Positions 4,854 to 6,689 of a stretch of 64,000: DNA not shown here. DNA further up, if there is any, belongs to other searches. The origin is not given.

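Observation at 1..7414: Cobalamin-dependent MttB-family quaternary-amine demethylation operon in a high-GC actinobacterial, apparently aerobic context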

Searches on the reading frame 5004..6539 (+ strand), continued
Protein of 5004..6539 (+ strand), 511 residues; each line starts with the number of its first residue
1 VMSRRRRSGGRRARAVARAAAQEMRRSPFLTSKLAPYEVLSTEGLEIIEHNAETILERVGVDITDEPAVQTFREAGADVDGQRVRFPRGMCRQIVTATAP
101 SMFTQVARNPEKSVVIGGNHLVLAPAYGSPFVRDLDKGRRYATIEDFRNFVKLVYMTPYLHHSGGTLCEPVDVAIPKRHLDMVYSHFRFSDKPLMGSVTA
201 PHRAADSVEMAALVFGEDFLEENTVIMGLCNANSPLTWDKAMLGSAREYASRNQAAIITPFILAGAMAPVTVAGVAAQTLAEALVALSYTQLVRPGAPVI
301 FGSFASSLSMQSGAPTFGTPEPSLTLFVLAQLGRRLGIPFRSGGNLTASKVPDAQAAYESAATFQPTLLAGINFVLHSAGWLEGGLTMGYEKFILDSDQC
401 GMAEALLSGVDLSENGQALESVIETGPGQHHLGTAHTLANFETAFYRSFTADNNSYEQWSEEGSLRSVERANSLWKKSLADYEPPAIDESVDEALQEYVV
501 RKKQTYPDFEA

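Call 18: find_related_loci(query=window:5007-6539:+, collection=genome_contigs, flank=10000)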
Query window:5007-6539:+ (510 aa) in genome_contigs; peptide patterns used: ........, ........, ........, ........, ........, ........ (x = any residue, [..] = any of these).
600 stretches matched a pattern (row limit reached: there are more); 591 encode a relative of the query (tblastn E <= 1e-3); the best 80 are kept; 80 distinct loci.
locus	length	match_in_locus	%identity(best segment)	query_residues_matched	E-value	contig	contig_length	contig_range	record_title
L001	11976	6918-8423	70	4-507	0e+0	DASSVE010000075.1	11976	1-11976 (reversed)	MAG TPA_asm: Acidimicrobiia bacterium isolate SMAG_U586 k141_333138, whole genome shotgun sequence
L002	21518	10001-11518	69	4-509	0e+0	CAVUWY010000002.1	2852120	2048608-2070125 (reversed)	MAG: uncultured Chloroflexia bacterium isolate MFD06435.bin.2.45 genome assembly, contig: contig_37824, whole genome sho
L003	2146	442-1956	69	5-509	0e+0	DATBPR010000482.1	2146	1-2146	MAG TPA_asm: Candidatus Limnocylindrales bacterium isolate SMAG_U4082 k141_1895063, whole genome shotgun sequence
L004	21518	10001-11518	69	4-509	0e+0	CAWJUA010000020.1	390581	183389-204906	MAG: uncultured Chloroflexia bacterium isolate MFD08821.bin.2.74 genome assembly, contig: contig_43955, whole genome sho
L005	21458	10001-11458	69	25-509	0e+0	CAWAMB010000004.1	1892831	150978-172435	MAG: uncultured Chloroflexia bacterium isolate MFD01916.bin.2.21 genome assembly, contig: contig_7728, whole genome shot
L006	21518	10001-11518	68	4-509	0e+0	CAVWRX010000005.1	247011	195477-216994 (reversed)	MAG: uncultured Chloroflexia bacterium isolate MFD05442.bin.2.238 genome assembly, contig: contig_28140, whole genome sh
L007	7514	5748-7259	68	4-507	0e+0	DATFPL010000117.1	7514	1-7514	MAG TPA_asm: Candidatus Limnocylindrales bacterium isolate SMAG_U9302 k141_970714, whole genome shotgun sequence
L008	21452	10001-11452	71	27-509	0e+0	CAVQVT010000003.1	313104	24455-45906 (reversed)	MAG: uncultured Chloroflexia bacterium isolate MFD00032.bin.2.129 genome assembly, contig: contig_15794, whole genome sh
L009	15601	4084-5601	68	4-509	0e+0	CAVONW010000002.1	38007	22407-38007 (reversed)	MAG: uncultured Chloroflexia bacterium isolate MFD09964.bin.1.240 genome assembly, contig: contig_83611, whole genome sh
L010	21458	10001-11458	69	23-507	0e+0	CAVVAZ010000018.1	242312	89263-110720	MAG: uncultured Actinomycetes bacterium isolate MFD09206.bin.2.124 genome assembly, contig: contig_9636, whole genome sh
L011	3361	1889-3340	70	27-509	0e+0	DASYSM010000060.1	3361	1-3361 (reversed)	MAG TPA_asm: Candidatus Limnocylindrales bacterium isolate SMAG_U4538 k141_2194355, whole genome shotgun sequence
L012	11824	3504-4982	68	16-507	0e+0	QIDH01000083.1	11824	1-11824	MAG: Acidimicrobiia bacterium isolate SZUA-232 Ga0063294_10002631, whole genome shotgun sequence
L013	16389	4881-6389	68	5-507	0e+0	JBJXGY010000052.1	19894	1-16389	MAG: Gaiella sp. isolate F1F2.bin.157 k127_6245032, whole genome shotgun sequence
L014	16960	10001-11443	69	27-507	0e+0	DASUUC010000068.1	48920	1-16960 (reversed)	MAG TPA_asm: Acidimicrobiia bacterium isolate SMAG_U1779 k141_560381, whole genome shotgun sequence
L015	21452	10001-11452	68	25-507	0e+0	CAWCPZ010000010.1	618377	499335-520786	MAG: uncultured Actinomycetes bacterium isolate MFD05176.bin.1.125 genome assembly, contig: contig_32571, whole genome s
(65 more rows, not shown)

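Call 19: find_encoding_contigs(protein=P0001, flank=10000, max_places=3)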
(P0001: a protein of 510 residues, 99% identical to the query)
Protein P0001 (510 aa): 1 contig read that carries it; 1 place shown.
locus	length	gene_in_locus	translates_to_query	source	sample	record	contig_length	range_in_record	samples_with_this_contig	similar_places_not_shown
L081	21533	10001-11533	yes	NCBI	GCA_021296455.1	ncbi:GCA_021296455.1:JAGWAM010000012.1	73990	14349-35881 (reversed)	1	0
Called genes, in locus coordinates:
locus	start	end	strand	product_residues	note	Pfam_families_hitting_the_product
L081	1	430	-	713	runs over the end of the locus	PF00528:BPD_transp_1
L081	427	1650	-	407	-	PF00005:ABC_tran, PF13304:AAA_21 (faint)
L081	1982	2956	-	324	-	PF01012:ETF, PF00766:ETF_alpha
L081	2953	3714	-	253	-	PF01012:ETF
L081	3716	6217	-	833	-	PF01266:DAO, PF16350:FAO_M, PF01571:GCV_T, PF08669:GCV_T_C (weak)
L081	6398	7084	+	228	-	PF02607:B12-binding_2, PF02310:B12-binding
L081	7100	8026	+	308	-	PF00809:Pterin_bind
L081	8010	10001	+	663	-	PF17650:RACo_linker, PF17651:Raco_middle, PF14574:RACo_C_ter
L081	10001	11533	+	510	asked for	PF06253:MTTB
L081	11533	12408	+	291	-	PF02219:MTHFR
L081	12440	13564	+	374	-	PF01699:Na_Ca_ex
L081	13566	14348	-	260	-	PF09339:HTH_IclR, PF01614:IclR_C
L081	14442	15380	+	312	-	PF05853:BKACE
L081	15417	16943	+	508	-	PF02737:3HCDH_N, PF00725:3HCDH, PF13279:4HBT_2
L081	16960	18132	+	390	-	PF02771:Acyl-CoA_dh_N, PF02770:Acyl-CoA_dh_M, PF00441:Acyl-CoA_dh_1, PF08028:Acyl-CoA_dh_2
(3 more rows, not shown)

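Call 20: find_encoding_contigs(protein=P0012, flank=10000, max_places=3)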
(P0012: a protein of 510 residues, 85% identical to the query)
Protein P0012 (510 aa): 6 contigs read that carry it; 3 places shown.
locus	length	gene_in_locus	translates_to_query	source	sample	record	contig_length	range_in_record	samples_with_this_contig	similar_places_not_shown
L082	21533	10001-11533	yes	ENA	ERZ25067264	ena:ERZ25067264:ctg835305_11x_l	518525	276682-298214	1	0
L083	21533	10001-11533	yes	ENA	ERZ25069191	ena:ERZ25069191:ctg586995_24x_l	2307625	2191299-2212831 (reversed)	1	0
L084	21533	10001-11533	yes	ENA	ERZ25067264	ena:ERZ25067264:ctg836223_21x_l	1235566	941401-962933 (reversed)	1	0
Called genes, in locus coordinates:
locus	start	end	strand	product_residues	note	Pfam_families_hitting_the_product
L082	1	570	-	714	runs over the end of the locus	PF00528:BPD_transp_1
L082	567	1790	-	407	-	PF00005:ABC_tran, PF13304:AAA_21 (faint)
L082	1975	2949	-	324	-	PF01012:ETF, PF00766:ETF_alpha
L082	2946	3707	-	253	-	PF01012:ETF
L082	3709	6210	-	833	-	PF01266:DAO, PF16350:FAO_M, PF01571:GCV_T, PF08669:GCV_T_C (weak)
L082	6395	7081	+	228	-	PF02607:B12-binding_2, PF02310:B12-binding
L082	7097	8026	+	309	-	PF00809:Pterin_bind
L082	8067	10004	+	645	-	PF17650:RACo_linker, PF17651:Raco_middle, PF14574:RACo_C_ter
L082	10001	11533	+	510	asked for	PF06253:MTTB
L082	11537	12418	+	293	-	PF02219:MTHFR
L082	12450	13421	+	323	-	PF01699:Na_Ca_ex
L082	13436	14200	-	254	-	PF09339:HTH_IclR, PF01614:IclR_C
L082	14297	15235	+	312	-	PF05853:BKACE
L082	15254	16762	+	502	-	PF02737:3HCDH_N, PF03446:NAD_binding_2 (faint), PF00725:3HCDH, PF13279:4HBT_2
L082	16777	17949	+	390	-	PF02771:Acyl-CoA_dh_N, PF02770:Acyl-CoA_dh_M, PF00441:Acyl-CoA_dh_1, PF08028:Acyl-CoA_dh_2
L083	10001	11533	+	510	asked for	PF06253:MTTB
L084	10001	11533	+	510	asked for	PF06253:MTTB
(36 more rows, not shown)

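Call 41: list_cluster_members(proteins=[P0001, P0008, P0012, P0013, P0015, P0016, P0022, P0023, P0026, P0075])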
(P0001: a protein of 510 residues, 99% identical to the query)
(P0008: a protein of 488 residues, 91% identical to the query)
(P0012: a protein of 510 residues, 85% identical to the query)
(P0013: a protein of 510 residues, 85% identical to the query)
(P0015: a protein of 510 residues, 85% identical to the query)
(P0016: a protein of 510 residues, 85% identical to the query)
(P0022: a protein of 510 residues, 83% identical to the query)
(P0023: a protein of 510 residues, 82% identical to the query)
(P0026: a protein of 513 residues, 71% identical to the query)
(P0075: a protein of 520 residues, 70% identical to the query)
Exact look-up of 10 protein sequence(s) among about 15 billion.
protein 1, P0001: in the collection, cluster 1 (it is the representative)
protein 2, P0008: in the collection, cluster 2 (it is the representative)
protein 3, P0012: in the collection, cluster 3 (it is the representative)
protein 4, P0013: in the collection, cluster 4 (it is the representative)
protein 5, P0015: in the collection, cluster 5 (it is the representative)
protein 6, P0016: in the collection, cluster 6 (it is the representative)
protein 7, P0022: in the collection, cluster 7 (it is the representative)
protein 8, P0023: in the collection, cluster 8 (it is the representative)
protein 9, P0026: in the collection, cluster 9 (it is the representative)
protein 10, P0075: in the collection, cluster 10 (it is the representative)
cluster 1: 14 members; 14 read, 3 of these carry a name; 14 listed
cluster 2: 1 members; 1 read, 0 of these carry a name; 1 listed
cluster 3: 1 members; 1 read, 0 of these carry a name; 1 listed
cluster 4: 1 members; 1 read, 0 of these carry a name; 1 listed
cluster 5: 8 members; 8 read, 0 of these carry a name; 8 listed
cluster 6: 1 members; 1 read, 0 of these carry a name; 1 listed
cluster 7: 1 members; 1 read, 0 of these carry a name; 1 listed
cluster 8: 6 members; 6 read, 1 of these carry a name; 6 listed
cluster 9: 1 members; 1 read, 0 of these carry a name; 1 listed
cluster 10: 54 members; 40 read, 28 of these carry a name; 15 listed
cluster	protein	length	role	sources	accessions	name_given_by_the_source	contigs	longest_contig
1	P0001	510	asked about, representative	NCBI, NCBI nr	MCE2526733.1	MAG: trimethylamine methyltransferase family protein [Actinomycetia bacterium] | trimethylamine methyltransferase family protein [Actinomycetes bacterium]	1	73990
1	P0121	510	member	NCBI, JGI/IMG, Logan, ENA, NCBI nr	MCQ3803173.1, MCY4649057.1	MAG: trimethylamine methyltransferase family protein [bacterium] | trimethylamine methyltransferase family protein [Acidimicrobiia bacterium]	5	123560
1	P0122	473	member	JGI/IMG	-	trimethylamine--corrinoid protein Co-methyltransferase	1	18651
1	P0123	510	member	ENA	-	-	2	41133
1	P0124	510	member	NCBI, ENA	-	-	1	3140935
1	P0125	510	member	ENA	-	-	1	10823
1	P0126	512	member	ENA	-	-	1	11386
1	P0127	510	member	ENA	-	-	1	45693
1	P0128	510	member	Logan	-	-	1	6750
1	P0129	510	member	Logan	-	-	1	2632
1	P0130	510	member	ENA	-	-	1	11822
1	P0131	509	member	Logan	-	-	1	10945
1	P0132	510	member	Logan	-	-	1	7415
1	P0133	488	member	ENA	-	-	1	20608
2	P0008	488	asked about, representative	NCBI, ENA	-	-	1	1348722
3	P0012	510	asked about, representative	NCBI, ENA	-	-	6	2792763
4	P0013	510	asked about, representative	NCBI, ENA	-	-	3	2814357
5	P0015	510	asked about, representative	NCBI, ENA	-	-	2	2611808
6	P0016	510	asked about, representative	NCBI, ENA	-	-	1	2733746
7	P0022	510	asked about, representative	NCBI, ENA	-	-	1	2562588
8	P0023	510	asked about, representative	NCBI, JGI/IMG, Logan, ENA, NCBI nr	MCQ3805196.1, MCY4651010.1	MAG: trimethylamine methyltransferase family protein [bacterium] | trimethylamine methyltransferase family protein [Acidimicrobiia bacterium]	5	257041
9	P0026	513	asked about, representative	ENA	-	-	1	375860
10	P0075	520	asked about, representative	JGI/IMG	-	trimethylamine---corrinoid protein Co-methyltransferase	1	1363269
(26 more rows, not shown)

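Call 44: find_encoding_contigs(protein=P0121, flank=10000, max_places=5)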
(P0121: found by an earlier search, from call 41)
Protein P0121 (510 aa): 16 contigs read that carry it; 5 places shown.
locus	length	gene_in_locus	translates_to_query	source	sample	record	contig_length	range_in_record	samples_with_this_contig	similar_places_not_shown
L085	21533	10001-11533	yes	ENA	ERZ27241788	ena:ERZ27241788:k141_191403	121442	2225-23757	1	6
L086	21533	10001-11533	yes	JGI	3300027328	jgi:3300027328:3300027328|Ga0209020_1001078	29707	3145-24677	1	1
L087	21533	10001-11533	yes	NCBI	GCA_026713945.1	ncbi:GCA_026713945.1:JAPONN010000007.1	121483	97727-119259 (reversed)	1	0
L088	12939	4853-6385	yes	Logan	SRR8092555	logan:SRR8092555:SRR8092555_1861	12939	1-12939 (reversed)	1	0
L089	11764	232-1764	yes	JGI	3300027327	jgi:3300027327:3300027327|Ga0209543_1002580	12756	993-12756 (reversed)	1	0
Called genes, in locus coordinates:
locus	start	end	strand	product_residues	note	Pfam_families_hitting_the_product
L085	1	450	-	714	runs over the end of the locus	PF00528:BPD_transp_1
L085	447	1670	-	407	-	PF00005:ABC_tran, PF13304:AAA_21 (faint)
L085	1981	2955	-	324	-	PF01012:ETF, PF00766:ETF_alpha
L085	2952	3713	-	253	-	PF01012:ETF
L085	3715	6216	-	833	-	PF01266:DAO, PF16350:FAO_M, PF01571:GCV_T, PF08669:GCV_T_C (weak)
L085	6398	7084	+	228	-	PF02607:B12-binding_2, PF02310:B12-binding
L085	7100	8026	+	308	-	PF00809:Pterin_bind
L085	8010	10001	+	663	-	PF17650:RACo_linker, PF17651:Raco_middle, PF14574:RACo_C_ter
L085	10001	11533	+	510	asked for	PF06253:MTTB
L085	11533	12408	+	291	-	PF02219:MTHFR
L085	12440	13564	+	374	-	PF01699:Na_Ca_ex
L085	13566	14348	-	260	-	PF09339:HTH_IclR, PF01614:IclR_C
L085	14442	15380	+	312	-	PF05853:BKACE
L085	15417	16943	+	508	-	PF02737:3HCDH_N, PF03446:NAD_binding_2 (weak), PF00725:3HCDH, PF13279:4HBT_2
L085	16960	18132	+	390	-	PF02771:Acyl-CoA_dh_N, PF02770:Acyl-CoA_dh_M, PF00441:Acyl-CoA_dh_1, PF08028:Acyl-CoA_dh_2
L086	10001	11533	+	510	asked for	PF06253:MTTB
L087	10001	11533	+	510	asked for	PF06253:MTTB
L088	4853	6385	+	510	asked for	PF06253:MTTB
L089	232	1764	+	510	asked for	PF06253:MTTB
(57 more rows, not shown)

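Call 53: predict_structure(alignment_id=A1)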
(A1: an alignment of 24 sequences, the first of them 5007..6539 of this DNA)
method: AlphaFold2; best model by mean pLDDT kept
length: 510 residues; sequences in the alignment: 24
mean_pLDDT: 61.0   pTM: 0.65
mean pLDDT of the five models: 61.0, 54.6, 49.9, 44.4, 40.3
residues with pLDDT >= 90: 93; 70-90: 107; 50-70: 92; < 50: 218
segments of 3 or more residues with pLDDT < 50: 1-9, 15-35, 124-141, 156-174, 262-269, 304-320, 343-409, 429-475, 480-486
pLDDT, mean of each block of 10 residues (from residue 1): 41 47 30 50 88 93 94 96 96 94 85 76 45 42 53 50 41 54 69 71 86 87 85 78 91 86 47 79 95 93 45 34 70 86 40 38 31 24 25 31 41 58 62 37 34 38 43 46 50 71 63
secondary structure, 60 per line:
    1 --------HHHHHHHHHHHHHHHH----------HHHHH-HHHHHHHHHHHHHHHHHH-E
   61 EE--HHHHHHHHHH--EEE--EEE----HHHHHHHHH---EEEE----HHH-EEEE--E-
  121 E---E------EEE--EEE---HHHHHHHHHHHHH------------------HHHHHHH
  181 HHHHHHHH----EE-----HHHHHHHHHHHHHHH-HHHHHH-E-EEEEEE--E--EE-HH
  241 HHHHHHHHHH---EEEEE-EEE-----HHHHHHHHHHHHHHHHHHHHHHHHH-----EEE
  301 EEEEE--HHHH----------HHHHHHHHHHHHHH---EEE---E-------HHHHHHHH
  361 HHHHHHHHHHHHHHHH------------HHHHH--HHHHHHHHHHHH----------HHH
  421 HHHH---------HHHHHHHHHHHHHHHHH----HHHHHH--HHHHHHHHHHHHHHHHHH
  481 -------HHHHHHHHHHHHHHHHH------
elements in order: H9-24 H35-39 H41-58 E60-62 H65-74 E77-79 E82-84 H89-97 E101-104 E113-116 E132-134 E137-139 H143-155 H174-188 H200-214 H216-221 E225-230 H239-250 E254-258 E260-262 H268-292 E298-305 H308-311 H322-335 E339-341 H353-376 H389-393 H396-407 H418-424 H434-450 H455-460 H463-480 H488-504

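Call 68: search_dna_similar(query=window:5007-6539:+, collection=plasmids, mode=protein, max_rows=30, max_evalue=1e-50)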
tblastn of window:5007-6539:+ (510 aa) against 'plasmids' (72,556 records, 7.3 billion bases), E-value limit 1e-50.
Records with a match: 182; places in all: 221; records where one place covers at least 80% of the query: 134.
Best place of each record, by identity: 60-80% 9; <60% 173.
By first word of the organism name: Sinorhizobium 117; Leisingera 17; Mesorhizobium 8; Cereibacter 8; Paracoccus 4; Rhizobium 4; Shinella 3; Ruegeria 3; Phyllobacterium 2; Phaeobacter 2; and 13 more.
By predicted mobility (MOB-suite, as given by PLSDB): conjugative 72; non-mobilizable 65; mobilizable 45.
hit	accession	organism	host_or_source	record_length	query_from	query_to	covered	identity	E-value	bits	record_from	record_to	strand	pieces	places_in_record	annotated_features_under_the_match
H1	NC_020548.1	Azoarcus sp. KH32C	-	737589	27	507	94%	62.4%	0e+0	644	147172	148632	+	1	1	trimethylamine methyltransferase family protein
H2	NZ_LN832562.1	Paracoccus aminovorans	-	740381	28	507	94%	62.0%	0e+0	631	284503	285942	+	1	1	trimethylamine methyltransferase family protein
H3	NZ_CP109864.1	Paracoccus aminovorans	bacteria,human fecal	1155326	28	507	94%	61.7%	0e+0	629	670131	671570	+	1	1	record has no annotation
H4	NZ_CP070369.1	Paracoccus methylovorus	whole organism,grassland soil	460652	36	507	93%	62.8%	0e+0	625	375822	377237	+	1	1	trimethylamine methyltransferase family protein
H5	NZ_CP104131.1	Sinorhizobium sp. K101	Phaseolus vulgaris,cell ...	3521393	27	507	94%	60.8%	0e+0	631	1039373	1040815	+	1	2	none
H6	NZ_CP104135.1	Sinorhizobium sp. C101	Phaseolus vulgaris,cell ...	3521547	27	507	94%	60.8%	0e+0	631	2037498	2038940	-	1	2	none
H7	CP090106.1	Sinorhizobium meliloti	Medicago,Cell culture,Plant nodule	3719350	27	507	94%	60.4%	0e+0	627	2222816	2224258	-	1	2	trimethylamine methyltransferase family protein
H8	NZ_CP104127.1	Sinorhizobium sp. M103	Phaseolus vulgaris,cell ...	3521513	27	503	94%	60.9%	0e+0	627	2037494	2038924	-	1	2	none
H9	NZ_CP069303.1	Shinella sp. PSBB067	monoisolate,Minnesota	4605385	27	507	94%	60.2%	0e+0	617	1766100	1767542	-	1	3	none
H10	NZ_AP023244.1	Mesorhizobium sp. 113-3-3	Lotus japonicus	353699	32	507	93%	55.3%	9e-176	555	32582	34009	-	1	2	trimethylamine methyltransferase family protein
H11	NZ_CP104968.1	Phyllobacterium sp. A18/5-2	Vicia costata,cell culture,root nodule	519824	27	507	94%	54.7%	1e-173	549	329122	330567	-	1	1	trimethylamine methyltransferase family protein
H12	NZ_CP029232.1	Sinorhizobium fredii CCBAU 45436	Glycine max,cell culture,plant root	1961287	27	507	94%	54.4%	4e-176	556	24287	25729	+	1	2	record has no annotation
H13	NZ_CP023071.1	Sinorhizobium fredii CCBAU 83666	G.max,nodule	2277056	27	507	94%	54.4%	5e-176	556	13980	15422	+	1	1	record has no annotation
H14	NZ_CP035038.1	Sinorhizobium fredii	single cell,soil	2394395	27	507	94%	54.4%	5e-176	556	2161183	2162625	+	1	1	none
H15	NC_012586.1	Sinorhizobium fredii NGR234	-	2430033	27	507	94%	54.4%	6e-176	556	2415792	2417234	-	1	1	record has no annotation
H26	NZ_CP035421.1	Leisingera sp. NJS204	cell culture,Marine Biofilm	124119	32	507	93%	49.8%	8e-148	475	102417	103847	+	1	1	trimethylamine methyltransferase family protein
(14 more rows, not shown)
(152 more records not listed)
